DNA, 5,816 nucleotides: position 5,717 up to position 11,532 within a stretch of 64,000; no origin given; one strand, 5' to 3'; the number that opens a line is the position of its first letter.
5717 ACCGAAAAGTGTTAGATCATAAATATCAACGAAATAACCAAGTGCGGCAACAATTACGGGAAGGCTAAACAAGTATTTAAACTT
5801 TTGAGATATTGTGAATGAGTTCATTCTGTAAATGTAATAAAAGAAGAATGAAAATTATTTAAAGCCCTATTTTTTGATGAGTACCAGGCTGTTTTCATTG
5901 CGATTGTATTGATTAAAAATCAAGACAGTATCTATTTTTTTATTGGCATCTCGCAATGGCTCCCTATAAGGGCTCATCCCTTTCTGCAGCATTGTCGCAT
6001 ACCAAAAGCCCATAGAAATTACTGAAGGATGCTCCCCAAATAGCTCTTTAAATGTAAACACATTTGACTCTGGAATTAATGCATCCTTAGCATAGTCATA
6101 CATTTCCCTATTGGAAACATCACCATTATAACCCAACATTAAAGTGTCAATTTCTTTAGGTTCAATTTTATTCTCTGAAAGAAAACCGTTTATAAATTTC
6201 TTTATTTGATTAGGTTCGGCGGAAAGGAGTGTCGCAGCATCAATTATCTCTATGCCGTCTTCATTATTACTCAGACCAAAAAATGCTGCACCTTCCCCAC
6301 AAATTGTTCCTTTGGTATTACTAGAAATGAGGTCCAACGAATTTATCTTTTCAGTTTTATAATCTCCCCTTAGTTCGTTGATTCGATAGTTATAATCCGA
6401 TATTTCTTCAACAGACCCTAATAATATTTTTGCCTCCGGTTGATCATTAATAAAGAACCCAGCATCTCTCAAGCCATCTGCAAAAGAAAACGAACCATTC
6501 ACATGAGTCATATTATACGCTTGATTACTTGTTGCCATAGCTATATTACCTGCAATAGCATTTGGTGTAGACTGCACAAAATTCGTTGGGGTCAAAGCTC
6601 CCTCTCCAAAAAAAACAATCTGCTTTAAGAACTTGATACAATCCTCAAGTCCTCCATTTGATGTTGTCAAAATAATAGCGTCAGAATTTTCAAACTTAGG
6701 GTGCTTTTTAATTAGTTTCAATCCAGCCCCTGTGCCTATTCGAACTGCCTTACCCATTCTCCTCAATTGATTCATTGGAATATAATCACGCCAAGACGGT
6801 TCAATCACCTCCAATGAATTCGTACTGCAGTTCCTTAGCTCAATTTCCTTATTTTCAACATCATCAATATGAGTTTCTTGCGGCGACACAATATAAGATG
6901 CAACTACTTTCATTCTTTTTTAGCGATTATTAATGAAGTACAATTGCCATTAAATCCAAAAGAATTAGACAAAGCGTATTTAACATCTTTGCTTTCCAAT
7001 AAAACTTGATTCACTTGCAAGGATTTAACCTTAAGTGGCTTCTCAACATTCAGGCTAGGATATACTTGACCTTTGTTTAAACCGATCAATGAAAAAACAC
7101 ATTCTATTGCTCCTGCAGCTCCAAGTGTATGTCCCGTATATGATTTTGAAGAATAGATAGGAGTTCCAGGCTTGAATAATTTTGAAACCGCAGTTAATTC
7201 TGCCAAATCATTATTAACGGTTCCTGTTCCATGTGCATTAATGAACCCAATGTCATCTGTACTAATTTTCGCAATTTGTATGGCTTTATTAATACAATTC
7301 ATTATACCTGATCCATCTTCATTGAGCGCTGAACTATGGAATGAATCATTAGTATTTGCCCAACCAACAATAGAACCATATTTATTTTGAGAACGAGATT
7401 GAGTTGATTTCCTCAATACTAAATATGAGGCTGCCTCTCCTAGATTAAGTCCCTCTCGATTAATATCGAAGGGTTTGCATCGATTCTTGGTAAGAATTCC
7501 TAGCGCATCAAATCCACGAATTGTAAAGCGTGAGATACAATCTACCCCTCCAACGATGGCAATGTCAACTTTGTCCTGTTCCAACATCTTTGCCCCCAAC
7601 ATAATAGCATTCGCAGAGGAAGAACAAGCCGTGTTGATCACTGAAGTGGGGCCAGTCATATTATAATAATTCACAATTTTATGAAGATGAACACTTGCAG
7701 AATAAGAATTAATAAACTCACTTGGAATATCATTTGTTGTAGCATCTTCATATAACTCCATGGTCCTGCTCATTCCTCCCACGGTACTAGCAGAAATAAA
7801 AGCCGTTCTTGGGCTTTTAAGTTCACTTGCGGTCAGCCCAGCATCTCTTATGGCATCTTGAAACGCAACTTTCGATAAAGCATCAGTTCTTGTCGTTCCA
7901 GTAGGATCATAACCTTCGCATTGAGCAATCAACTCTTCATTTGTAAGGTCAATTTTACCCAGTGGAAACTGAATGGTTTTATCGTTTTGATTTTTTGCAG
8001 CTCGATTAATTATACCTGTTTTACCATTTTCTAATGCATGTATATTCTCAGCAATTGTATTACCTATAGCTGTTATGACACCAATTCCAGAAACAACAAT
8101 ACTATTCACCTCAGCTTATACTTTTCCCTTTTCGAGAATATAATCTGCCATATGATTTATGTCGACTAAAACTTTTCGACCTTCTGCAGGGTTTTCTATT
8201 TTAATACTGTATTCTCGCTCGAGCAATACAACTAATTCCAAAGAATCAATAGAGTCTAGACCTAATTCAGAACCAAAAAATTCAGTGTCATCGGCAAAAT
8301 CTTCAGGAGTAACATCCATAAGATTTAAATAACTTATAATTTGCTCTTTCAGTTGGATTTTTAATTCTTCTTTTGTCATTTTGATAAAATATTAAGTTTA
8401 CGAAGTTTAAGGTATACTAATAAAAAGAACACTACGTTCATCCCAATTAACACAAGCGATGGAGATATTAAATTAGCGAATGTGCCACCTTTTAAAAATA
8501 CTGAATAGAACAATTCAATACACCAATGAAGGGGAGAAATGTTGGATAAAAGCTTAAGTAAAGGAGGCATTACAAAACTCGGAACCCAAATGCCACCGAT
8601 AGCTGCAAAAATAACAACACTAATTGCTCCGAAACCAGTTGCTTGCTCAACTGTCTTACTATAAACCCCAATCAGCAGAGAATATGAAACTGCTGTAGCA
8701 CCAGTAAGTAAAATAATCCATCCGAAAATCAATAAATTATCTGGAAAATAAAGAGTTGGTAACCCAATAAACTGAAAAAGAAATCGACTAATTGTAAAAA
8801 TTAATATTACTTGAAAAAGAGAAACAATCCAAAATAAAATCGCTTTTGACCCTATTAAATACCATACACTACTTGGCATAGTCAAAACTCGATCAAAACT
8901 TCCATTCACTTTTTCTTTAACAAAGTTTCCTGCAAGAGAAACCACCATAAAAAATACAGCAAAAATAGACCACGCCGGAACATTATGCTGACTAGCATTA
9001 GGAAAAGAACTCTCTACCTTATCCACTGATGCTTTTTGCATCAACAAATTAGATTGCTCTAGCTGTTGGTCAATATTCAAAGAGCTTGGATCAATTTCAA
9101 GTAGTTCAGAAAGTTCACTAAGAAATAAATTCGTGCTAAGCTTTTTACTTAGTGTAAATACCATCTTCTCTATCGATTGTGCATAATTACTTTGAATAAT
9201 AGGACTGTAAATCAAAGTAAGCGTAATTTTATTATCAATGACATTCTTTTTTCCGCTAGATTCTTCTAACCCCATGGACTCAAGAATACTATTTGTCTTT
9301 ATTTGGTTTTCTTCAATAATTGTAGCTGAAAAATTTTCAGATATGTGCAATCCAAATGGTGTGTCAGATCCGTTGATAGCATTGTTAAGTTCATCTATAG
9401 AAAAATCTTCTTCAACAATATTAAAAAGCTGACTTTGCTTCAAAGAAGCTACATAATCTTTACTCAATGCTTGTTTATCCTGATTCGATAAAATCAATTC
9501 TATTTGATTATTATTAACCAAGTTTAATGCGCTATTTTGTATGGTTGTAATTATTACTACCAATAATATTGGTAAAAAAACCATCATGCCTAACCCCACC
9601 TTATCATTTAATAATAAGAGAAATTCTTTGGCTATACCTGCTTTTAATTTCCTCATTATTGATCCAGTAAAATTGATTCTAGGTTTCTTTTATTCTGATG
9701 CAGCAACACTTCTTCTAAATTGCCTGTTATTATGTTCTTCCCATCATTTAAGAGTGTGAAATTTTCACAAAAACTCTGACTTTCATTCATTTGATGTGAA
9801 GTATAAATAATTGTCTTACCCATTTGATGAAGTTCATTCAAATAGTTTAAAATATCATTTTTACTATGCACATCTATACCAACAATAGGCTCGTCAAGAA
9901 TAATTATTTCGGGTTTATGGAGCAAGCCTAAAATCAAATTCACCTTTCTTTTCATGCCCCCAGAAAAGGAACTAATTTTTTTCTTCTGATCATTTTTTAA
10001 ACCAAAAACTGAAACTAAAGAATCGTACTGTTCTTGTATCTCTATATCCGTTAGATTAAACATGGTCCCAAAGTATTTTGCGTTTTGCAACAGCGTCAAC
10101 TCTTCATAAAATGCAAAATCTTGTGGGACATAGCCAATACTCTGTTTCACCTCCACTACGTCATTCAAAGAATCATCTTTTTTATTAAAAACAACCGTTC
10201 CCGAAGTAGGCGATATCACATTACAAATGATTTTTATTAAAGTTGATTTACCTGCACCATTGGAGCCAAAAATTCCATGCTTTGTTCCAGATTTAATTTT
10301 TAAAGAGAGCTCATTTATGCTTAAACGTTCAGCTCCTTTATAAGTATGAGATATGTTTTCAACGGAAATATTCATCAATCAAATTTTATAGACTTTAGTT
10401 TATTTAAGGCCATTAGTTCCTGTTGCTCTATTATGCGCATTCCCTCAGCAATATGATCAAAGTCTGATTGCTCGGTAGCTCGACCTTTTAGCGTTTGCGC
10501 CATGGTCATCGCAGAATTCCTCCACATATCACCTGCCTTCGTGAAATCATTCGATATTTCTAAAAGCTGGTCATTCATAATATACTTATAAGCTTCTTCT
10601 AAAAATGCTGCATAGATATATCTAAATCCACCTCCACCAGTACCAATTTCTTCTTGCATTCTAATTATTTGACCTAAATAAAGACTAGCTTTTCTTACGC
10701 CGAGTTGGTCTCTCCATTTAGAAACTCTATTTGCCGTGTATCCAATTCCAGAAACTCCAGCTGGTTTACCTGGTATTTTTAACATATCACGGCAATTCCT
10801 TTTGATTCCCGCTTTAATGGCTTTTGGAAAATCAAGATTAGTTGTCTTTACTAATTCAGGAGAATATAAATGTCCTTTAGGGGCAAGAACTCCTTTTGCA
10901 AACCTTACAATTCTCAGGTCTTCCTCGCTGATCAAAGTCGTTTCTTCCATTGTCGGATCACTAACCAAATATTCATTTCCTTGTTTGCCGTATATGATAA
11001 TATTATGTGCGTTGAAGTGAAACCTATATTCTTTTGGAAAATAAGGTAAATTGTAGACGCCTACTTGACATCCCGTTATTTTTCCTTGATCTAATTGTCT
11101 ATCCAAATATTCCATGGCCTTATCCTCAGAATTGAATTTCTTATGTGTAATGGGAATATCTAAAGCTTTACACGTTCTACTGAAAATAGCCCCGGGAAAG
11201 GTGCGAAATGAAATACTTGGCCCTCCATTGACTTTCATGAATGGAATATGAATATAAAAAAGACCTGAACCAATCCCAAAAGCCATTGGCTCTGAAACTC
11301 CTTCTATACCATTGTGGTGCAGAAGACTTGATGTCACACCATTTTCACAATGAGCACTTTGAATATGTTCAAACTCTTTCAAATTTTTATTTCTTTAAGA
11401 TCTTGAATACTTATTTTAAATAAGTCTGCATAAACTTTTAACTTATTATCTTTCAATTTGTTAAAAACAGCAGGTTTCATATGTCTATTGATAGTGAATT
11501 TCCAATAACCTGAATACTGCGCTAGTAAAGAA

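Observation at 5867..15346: Compact 11-gene DarA/DarB (dialkylresorcinol-type) biosynthetic operon without the polyene half of flexirubin clusters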

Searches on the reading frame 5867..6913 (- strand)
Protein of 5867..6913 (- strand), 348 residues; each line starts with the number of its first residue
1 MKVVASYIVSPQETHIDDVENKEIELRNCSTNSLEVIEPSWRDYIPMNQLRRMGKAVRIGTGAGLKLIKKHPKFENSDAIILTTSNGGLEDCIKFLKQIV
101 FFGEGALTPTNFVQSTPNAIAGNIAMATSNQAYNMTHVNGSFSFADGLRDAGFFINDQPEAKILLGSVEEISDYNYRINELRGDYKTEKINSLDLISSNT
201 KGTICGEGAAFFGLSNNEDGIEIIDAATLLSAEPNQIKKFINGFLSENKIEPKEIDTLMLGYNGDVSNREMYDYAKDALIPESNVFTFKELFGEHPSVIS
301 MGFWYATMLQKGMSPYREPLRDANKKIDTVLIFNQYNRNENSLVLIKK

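Call 6: search_protein_families(library=ncbifam, proteins=[window:5867-6913:-], max_evalue=1)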
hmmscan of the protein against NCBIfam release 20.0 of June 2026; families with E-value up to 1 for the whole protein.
window:5867-6913:- (348 aa): 2 families
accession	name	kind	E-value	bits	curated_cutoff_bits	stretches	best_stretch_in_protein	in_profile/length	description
NF005589.0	PRK07314.1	subfamily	0.0045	15.8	387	1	32-169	50-192/413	beta-ketoacyl-ACP synthase II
TIGR03150.1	fabF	equivalog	0.008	14.9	493.75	1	35-169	50-189/407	beta-ketoacyl-ACP synthase II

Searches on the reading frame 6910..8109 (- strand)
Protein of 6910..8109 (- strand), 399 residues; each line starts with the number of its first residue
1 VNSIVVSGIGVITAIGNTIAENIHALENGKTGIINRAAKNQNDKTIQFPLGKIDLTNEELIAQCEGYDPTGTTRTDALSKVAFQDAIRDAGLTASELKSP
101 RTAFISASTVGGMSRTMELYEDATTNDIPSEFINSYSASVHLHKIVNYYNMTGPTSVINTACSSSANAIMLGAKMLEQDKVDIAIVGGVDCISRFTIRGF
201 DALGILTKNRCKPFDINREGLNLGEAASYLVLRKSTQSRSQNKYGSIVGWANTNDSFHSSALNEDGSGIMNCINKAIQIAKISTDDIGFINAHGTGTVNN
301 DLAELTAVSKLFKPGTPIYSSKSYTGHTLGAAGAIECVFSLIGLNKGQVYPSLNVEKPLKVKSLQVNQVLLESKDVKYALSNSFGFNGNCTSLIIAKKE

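Call 3: search_protein_families(library=pfam, proteins=[window:6910-8109:-], max_evalue=0.01)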
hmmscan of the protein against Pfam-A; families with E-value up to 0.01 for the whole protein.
window:6910-8109:- (399 aa): 3 families
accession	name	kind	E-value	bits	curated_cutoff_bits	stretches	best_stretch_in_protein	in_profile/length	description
PF00109.32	ketoacyl-synt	-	5.6e-31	108.5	20.8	1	2-235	2-249/252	Beta-ketoacyl synthase, N-terminal domain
PF02801.28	Ketoacyl-synt_C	-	9.7e-28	97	20.8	1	244-356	1-119/119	Beta-ketoacyl synthase, C-terminal domain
PF00108.29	Thiolase_N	-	3.1e-06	27.2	26.4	1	153-196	76-119/260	Thiolase, N-terminal domain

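Call 4: search_protein_families(library=ncbifam, proteins=[window:6910-8109:-], max_evalue=0.01)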
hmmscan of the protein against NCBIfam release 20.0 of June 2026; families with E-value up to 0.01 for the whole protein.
window:6910-8109:- (399 aa): 33 families (the best 25 are shown)
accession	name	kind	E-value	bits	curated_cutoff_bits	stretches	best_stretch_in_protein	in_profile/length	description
NF006618.0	PRK09185.1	subfamily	1.7e-82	277.6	407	1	1-398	2-393/394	beta-ketoacyl-ACP synthase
TIGR03150.1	fabF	equivalog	1.2e-72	244.9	493.75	1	3-395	2-406/407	beta-ketoacyl-ACP synthase II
NF005589.0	PRK07314.1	subfamily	1.9e-71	241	387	1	2-397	4-411/413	beta-ketoacyl-ACP synthase II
NF004970.0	PRK06333.1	subfamily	5.2e-67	226.5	525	1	2-397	4-421/424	beta-ketoacyl-ACP synthase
NF058662.1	cispenta_AmcF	equivalog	7.2e-60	202.9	325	1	4-396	2-368/369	cispentacin biosynthesis acyltransferase subunit AmcF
NF004618.0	PRK05952.1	equivalog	6.7e-59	199.7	455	1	3-397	3-382/384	beta-ketoacyl-ACP synthase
NF005490.0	PRK07103.1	equivalog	3.8e-55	187.6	445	1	1-397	3-412/414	polyketide beta-ketoacyl:acyl carrier protein synthase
NF005076.0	PRK06501.1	equivalog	9.3e-55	186.2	629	1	4-398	13-423/425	beta-ketoacyl-ACP synthase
NF006274.0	PRK08439.1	equivalog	8.4e-52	176.3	621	1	1-397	1-405/406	beta-ketoacyl-ACP synthase II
NF006587.0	PRK09116.1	equivalog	3.1e-50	171.1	470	1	2-397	2-406/408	beta-ketoacyl-ACP synthase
NF005935.0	PRK07967.1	equivalog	1.6e-48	165.6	630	1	1-397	1-403/406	beta-ketoacyl-ACP synthase I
NF006434.0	PRK08722.1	equivalog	1.9e-44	152.2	759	1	3-397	5-413/414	beta-ketoacyl-ACP synthase II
NF005916.1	PRK07910.1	equivalog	5.4e-44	150.8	560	1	3-396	13-416/418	KasA/KasB family beta-ketoacyl-ACP synthase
NF045894.1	PKS_plus_SDR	equivalog_domain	1.1e-27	96.2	1740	1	85-372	100-393/1515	type I polyketide synthase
NF040607.1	mycolic_Pks13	equivalog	6.8e-24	83.4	2100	1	85-359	198-479/1680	polyketide synthase Pks13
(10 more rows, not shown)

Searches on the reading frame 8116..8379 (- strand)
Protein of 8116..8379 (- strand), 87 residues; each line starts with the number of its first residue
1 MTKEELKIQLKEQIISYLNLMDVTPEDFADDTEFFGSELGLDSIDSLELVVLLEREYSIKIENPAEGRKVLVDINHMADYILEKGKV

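Call 3: search_protein_families(library=pfam, proteins=[window:8116-8379:-], max_evalue=0.01)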
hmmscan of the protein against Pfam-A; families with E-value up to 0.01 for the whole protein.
window:8116-8379:- (87 aa): 1 family
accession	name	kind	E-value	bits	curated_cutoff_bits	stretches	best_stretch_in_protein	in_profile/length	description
PF00550.31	PP-binding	-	2.8e-08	34.3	20.8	1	21-62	11-50/67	Phosphopantetheine attachment site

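Call 4: search_protein_families(library=ncbifam, proteins=[window:8116-8379:-], max_evalue=0.01)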
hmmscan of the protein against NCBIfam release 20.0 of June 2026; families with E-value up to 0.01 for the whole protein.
window:8116-8379:- (87 aa): 13 families
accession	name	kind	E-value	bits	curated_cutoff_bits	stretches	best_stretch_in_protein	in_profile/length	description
NF006617.0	PRK09184.1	subfamily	8.1e-14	51.4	70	1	2-83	10-92/96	phosphopantetheine-binding protein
TIGR00517.1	acyl_carrier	equivalog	2.2e-08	33.9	70.45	1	19-83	14-75/77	acyl carrier protein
NF052616.1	ACP_for_OlsHI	equivalog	5.4e-07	29.9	130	1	20-85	17-81/83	ornithine lipid biosynthesis acyl carrier protein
NF002149.0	PRK00982.1-3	equivalog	1e-06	28.6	106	1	20-84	15-76/78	acyl carrier protein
NF002148.0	PRK00982.1-2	subfamily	1.9e-06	27.6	71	1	20-84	16-77/79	acyl carrier protein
NF002151.0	PRK00982.1-5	equivalog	3.1e-06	27.2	92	1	19-81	14-73/78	acyl carrier protein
NF002150.0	PRK00982.1-4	subfamily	5.3e-06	26.6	66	1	3-84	3-78/80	acyl carrier protein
NF009104.0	PRK12449.1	equivalog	4.7e-05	23.2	70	1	35-84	31-78/80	acyl carrier protein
NF058660.1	cispen_ACP_AmcB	equivalog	0.00013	22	80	1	21-82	16-76/80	cispentacin biosynthesis acyl carrier protein AmcB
NF003757.0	PRK05350.1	equivalog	0.00014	21.9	65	1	18-62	16-59/83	acyl carrier protein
NF005480.0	PRK07081.1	equivalog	0.00062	19.6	72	1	13-81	7-73/83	acyl carrier protein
NF005798.0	PRK07639.1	equivalog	0.0013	19.1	100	1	1-84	1-81/91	petrobactin biosynthesis protein AsbD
NF002147.0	PRK00982.1-1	equivalog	0.0024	17.6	84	1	21-83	20-79/83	acyl carrier protein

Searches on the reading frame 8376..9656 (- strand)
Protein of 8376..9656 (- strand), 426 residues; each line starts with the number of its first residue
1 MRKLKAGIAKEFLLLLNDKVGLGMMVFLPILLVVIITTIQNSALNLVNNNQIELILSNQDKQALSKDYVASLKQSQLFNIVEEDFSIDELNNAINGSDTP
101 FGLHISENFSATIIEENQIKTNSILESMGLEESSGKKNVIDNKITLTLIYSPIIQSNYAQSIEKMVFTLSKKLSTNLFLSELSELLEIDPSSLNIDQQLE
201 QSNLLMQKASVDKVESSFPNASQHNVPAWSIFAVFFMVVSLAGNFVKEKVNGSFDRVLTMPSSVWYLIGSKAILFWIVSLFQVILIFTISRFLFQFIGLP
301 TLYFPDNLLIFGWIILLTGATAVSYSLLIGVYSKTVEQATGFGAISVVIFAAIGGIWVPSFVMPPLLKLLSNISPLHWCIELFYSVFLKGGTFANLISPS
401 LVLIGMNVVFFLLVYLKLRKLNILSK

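Call 3: search_protein_families(library=pfam, proteins=[window:8376-9656:-], max_evalue=0.01)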
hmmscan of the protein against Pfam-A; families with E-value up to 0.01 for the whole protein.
window:8376-9656:- (426 aa): 2 families
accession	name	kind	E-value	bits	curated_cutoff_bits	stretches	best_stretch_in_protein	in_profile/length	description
PF12698.13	ABC2_membrane_3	-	2e-31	109.8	31.6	1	21-416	3-347/347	ABC-2 family transporter protein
PF01061.29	ABC2_membrane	-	1.7e-16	60.8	26.9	1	223-387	49-210/211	ABC-2 type transporter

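Call 4: search_protein_families(library=ncbifam, proteins=[window:8376-9656:-], max_evalue=0.01)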
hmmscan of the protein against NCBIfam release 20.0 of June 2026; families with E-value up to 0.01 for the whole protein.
window:8376-9656:- (426 aa): 3 families
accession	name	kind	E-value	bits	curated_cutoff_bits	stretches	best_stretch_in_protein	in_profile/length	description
NF038293.1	permease_SagH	equivalog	5.7e-14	51.7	450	2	233-420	188-369/370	SagH family ABC transporter permease subunit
NF033858.1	ABC2_perm_RbbA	equivalog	3.9e-10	38.3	1050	2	2-124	540-657/909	ribosome-associated ATPase/putative transporter RbbA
TIGR00025.1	Mtu_efflux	paralog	4.5e-07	29.7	146.9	1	226-419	43-235/238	ABC transporter efflux protein, DrrB family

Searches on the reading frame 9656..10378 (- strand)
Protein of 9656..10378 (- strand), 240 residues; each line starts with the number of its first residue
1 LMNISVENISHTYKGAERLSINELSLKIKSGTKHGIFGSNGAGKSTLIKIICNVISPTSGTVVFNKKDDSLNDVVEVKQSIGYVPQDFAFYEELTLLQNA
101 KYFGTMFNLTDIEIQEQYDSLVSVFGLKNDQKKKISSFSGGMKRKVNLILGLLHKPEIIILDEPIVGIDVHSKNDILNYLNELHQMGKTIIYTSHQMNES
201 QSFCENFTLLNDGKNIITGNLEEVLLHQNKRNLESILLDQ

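Call 3: search_protein_families(library=pfam, proteins=[window:9656-10378:-], max_evalue=0.01)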
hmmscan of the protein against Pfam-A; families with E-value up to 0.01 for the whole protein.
window:9656-10378:- (240 aa): 6 families
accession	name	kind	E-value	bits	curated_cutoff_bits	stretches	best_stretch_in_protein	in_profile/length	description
PF00005.33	ABC_tran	-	3.1e-32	112.5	25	1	22-165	2-136/137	ABC transporter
PF13304.12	AAA_21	-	1.9e-10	41.8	27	1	126-197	226-300/304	AAA domain, putative AbiEii toxin, Type IV TA system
PF13555.12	AAA_29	-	4.9e-05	23.4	27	1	31-66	23-56/61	P-loop containing region of AAA domain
PF13476.12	AAA_23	-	0.0017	19.5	27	1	36-117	24-104/201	AAA domain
PF13479.12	AAA_24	-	0.0018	18.6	27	0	33-78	4-41/195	AAA domain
PF02463.25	SMC_N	-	0.0069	16.3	40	0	34-195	27-198/220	RecF/RecN/SMC N terminal domain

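Call 4: search_protein_families(library=ncbifam, proteins=[window:9656-10378:-], max_evalue=0.01)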
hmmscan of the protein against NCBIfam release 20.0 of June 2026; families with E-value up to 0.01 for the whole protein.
window:9656-10378:- (240 aa): 190 families (the best 25 are shown)
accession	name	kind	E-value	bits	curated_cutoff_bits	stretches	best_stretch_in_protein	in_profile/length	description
TIGR01188.1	drrA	subfamily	1.3e-53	182.3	312.45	1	20-224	8-211/302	daunorubicin resistance ABC transporter, ATP-binding protein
TIGR03522.1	GldA_ABC_ATP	equivalog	5.3e-47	160.7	402.6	1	2-234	1-229/301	gliding motility-associated ABC transporter ATP-binding subunit GldA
TIGR04521.1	ECF_ATPase_2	equivalog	4.7e-42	144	330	1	4-236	1-242/279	energy-coupling factor transporter ATPase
NF010059.0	PRK13536.1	equivalog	3.1e-41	141.3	549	1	2-224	42-261/342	nodulation factor ABC transporter ATP-binding protein NodI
NF033858.1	ABC2_perm_RbbA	equivalog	3.8e-41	140.9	1050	1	12-237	273-497/909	ribosome-associated ATPase/putative transporter RbbA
TIGR01288.1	nodI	equivalog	1e-39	136.4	424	1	2-222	3-220/303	nodulation factor ABC transporter ATP-binding protein NodI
TIGR03864.1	PQQ_ABC_ATP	hypoth_equivalog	3.5e-39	134.7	302.25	1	4-236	2-231/236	ABC transporter, ATP-binding subunit, PQQ-dependent alcohol dehydrogenase system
NF010060.0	PRK13537.1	equivalog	4.3e-38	131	521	1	3-224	15-233/314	nodulation factor ABC transporter ATP-binding protein NodI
TIGR03740.1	galliderm_ABC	subfamily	1.7e-37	129.3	309.75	1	5-222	2-209/223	lantibiotic protection ABC transporter ATP-binding subunit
TIGR04406.1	LPS_export_lptB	equivalog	5.9e-37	127.2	240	1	4-232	2-230/239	LPS export ABC transporter ATP-binding protein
TIGR03375.1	type_I_sec_LssB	subfamily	7.9e-35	120.3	693.1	1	3-230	465-694/696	type I secretion system permease/ATPase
NF010158.0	PRK13637.1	equivalog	1.1e-34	119.9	390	1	2-238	1-244/287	energy-coupling factor transporter ATPase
TIGR04520.1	ECF_ATPase_1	equivalog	1.3e-34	119.9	315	1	4-238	1-235/269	energy-coupling factor transporter ATPase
NF040840.2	tungstate_WtpC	equivalog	1.2e-33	116.9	440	1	4-231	2-225/347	tungstate ABC transporter ATP-binding protein WtpC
NF008355.0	PRK11144.1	equivalog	1.5e-32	113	434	1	26-228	19-220/353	molybdenum ABC transporter ATP-binding protein ModC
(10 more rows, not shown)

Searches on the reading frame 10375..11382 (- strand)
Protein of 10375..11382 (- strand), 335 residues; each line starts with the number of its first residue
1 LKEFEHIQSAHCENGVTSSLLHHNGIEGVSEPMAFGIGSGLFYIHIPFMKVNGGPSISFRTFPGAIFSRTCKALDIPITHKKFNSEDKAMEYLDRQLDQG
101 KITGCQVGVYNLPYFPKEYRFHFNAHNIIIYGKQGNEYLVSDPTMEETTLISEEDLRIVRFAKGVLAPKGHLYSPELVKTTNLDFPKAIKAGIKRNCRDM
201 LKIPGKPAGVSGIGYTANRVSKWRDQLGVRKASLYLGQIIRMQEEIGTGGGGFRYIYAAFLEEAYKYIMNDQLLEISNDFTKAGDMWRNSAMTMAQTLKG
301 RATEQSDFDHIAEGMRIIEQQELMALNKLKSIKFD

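Call 3: search_protein_families(library=pfam, proteins=[window:10375-11382:-], max_evalue=0.01)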
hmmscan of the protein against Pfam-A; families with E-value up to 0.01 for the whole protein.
window:10375-11382:- (335 aa): 2 families
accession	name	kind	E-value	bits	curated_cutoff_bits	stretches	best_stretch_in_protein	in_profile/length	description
PF16169.10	DUF4872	-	1.8e-52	178.1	28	1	154-329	1-173/173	Domain of unknown function (DUF4872)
PF14399.12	BtrH_N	-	1.8e-48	164.6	29.7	1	11-143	1-134/134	Butirosin biosynthesis protein H, N-terminal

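Call 4: search_protein_families(library=ncbifam, proteins=[window:10375-11382:-], max_evalue=0.01)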
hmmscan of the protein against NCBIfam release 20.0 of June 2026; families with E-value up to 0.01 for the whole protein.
window:10375-11382:- (335 aa): 1 family
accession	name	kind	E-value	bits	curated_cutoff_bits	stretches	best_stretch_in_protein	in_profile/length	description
NF053550.1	DarH_acyl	equivalog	4.1e-135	450.1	300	1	3-330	1-325/325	BtrH-related acyltransferase DarH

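Call 46: search_solved_structures(query=window:10375-11382:-, max_evalue=1)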
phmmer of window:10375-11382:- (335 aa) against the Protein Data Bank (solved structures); distinct sequences matched with E-value up to 1: 0.
